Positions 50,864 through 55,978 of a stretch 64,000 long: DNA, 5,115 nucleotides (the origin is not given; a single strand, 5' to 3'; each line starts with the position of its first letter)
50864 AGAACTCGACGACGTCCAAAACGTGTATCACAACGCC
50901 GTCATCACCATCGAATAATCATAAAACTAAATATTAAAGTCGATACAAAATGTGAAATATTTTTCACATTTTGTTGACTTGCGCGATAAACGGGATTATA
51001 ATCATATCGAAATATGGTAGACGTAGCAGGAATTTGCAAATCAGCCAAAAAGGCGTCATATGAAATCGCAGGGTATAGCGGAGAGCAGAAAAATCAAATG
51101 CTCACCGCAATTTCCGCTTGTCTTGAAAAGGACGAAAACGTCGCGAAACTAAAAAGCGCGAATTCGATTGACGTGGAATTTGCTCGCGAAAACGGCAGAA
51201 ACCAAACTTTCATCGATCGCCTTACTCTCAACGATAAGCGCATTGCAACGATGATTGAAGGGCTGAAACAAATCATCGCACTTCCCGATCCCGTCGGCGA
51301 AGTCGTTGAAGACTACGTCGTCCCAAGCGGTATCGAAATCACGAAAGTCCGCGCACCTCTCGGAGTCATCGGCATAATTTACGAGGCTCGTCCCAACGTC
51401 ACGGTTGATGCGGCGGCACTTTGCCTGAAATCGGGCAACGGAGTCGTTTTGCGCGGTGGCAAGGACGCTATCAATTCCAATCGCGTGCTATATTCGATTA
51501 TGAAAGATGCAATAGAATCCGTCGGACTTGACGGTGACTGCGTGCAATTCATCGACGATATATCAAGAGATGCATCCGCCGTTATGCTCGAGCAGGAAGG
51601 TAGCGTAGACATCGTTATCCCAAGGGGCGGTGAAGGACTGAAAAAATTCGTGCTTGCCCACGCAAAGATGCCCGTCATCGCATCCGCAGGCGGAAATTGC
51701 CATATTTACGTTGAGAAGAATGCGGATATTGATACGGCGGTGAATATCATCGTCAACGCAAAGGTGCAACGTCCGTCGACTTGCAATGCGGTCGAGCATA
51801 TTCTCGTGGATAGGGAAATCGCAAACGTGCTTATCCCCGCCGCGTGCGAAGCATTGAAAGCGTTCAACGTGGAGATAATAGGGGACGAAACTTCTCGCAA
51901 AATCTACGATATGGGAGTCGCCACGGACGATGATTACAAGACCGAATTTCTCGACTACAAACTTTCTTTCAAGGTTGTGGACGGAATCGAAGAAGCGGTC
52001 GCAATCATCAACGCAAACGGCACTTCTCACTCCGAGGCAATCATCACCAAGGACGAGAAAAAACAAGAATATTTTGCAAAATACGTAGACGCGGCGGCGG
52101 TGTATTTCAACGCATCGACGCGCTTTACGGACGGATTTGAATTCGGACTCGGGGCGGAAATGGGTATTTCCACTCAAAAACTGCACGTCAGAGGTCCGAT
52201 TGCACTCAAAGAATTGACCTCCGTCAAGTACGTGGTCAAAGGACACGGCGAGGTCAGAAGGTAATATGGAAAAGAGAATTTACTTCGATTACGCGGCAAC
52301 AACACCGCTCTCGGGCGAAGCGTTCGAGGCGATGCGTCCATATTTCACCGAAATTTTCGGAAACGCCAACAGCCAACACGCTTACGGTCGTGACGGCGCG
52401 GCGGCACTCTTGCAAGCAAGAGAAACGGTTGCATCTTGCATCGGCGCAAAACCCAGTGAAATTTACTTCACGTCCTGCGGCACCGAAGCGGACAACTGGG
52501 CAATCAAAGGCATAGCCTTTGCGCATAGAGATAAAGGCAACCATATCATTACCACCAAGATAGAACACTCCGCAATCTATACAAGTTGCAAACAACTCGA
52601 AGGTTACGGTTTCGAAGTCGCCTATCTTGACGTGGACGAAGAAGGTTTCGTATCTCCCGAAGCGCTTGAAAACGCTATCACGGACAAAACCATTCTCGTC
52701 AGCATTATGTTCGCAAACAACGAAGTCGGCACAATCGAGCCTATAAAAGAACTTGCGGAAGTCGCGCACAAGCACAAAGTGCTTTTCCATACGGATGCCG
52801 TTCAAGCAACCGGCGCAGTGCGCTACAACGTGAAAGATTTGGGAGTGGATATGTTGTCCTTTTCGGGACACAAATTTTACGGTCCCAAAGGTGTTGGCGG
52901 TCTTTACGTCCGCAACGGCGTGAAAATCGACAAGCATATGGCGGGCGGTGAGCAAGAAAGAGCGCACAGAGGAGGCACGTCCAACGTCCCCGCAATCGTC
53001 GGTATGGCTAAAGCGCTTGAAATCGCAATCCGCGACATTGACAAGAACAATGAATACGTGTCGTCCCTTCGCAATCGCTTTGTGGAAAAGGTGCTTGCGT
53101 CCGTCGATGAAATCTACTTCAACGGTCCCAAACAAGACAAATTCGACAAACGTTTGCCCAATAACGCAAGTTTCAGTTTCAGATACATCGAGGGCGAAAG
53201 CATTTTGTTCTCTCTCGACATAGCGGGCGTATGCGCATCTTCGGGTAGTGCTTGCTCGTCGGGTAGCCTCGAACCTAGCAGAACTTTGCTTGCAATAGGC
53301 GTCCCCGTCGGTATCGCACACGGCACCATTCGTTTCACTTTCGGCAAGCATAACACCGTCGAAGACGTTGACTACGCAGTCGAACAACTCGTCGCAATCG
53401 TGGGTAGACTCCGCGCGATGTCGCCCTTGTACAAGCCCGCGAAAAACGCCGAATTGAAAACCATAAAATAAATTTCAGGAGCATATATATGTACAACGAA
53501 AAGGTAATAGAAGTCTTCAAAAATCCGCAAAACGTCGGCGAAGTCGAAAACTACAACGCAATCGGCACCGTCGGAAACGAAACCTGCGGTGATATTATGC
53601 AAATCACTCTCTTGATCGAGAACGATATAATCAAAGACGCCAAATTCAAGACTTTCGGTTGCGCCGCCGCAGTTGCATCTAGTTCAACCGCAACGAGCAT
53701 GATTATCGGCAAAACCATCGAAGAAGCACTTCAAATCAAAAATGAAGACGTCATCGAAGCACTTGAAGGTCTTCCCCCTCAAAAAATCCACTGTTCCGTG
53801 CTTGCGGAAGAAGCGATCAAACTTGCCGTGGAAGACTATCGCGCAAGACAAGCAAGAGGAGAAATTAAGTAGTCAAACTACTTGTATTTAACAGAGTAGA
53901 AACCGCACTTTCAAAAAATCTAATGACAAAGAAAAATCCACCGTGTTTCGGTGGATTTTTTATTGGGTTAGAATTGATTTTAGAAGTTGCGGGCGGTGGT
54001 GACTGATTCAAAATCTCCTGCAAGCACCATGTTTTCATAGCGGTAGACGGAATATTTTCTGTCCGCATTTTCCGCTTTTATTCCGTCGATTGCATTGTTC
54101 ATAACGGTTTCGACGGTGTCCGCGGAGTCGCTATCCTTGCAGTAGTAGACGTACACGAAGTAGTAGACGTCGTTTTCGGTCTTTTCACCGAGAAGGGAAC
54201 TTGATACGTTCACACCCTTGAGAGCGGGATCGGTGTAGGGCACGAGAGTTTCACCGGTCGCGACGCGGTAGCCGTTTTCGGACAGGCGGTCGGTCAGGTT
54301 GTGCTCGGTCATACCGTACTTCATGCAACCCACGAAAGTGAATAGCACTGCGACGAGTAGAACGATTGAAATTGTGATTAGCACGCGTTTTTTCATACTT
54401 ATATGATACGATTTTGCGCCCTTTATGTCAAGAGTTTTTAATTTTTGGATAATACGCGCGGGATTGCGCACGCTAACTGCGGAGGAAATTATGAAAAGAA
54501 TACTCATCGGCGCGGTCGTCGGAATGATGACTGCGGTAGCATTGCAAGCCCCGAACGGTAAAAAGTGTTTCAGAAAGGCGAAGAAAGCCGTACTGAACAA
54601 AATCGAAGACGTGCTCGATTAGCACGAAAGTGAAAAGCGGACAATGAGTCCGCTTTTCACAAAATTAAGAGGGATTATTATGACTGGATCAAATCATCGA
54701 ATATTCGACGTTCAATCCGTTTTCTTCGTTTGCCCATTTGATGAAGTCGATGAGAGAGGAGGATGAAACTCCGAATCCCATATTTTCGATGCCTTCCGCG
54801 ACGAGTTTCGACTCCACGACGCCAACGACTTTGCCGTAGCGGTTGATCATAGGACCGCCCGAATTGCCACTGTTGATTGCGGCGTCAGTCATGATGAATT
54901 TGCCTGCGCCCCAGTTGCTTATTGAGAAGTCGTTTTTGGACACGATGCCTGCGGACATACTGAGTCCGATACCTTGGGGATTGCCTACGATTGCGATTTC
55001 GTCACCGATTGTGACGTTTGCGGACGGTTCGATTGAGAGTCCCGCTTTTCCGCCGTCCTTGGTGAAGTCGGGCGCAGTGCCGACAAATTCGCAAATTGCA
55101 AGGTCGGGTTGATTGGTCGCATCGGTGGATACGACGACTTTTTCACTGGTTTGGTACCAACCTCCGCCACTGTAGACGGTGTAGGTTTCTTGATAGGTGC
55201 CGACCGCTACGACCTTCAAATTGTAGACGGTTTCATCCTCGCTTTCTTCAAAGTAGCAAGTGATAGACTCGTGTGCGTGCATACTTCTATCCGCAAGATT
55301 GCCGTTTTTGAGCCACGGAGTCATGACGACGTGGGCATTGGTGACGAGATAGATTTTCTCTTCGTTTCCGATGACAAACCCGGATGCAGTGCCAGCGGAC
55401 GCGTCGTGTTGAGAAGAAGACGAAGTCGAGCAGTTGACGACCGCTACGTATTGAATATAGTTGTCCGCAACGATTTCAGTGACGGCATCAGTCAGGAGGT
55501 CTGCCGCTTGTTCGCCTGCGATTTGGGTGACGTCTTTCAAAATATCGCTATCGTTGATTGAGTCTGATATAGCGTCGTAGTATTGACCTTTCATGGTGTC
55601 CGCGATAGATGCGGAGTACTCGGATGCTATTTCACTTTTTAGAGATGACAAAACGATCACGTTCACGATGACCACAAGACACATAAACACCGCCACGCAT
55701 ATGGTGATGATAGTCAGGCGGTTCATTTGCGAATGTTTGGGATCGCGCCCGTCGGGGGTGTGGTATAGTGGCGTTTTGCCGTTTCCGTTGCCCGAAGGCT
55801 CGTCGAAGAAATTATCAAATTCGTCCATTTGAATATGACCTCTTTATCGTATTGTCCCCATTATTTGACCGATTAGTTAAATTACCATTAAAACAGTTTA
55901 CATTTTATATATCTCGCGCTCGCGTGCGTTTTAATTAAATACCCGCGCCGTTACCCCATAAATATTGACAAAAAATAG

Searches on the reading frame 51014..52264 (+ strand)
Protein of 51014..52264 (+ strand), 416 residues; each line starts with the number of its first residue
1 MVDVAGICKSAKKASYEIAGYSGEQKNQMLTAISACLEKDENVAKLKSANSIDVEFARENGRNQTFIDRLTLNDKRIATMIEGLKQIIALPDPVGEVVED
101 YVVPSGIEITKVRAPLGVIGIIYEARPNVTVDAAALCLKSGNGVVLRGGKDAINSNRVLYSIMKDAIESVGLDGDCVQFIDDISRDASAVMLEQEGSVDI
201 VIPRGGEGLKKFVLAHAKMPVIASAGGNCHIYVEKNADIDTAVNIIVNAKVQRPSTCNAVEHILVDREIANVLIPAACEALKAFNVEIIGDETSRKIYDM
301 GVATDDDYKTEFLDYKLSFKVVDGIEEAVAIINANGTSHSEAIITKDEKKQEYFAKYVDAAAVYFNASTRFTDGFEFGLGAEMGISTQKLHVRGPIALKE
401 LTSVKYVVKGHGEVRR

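Call 54: search_protein_families(library=pfam, proteins=[window:51014-52264:+])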
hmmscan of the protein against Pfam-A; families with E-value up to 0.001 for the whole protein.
window:51014-52264:+ (416 aa): 1 family
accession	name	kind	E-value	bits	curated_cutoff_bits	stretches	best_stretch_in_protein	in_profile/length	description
PF00171.27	Aldedh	-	1.1e-20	74.1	23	2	3-287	30-299/461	Aldehyde dehydrogenase family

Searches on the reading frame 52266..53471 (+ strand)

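Call 54: search_protein_families(library=pfam, proteins=[window:52266-53471:+])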
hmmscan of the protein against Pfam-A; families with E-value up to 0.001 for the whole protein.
window:52266-53471:+ (401 aa): 5 families
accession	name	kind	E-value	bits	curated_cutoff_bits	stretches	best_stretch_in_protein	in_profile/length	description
PF00266.25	Aminotran_5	-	6.9e-81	272.5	21.5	1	5-370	1-370/371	Aminotransferase class-V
PF01041.23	DegT_DnrJ_EryC1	-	1e-10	41.8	19.8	1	69-225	45-195/360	DegT/DnrJ/EryC1/StrS aminotransferase family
PF01212.27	Beta_elim_lyase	-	2.9e-10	40.4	27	1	39-273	27-266/288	Beta-eliminating lyase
PF01053.26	Cys_Met_Meta_PP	-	4.8e-09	35.7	27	1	31-226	37-223/381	Cys/Met metabolism PLP-dependent enzyme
PF00282.25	Pyridoxal_deC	-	0.00046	19.5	27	1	114-221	165-285/375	Pyridoxal-dependent decarboxylase conserved domain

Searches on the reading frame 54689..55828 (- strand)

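Call 54: search_protein_families(library=pfam, proteins=[window:54689-55828:-])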
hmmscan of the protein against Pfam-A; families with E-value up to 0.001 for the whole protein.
window:54689-55828:- (379 aa): 3 families
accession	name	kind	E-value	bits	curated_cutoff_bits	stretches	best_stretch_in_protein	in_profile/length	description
PF13365.12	Trypsin_2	-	1.7e-22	81.2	27.6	1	148-337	1-144/144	Trypsin-like peptidase domain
PF00089.32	Trypsin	-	3.1e-07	30.9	20.6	1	148-363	27-220/220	Trypsin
PF01732.22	Mycop_pep_DUF31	-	0.00097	19.3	27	0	296-338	303-344/346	Mycoplasma peptidase (DUF31)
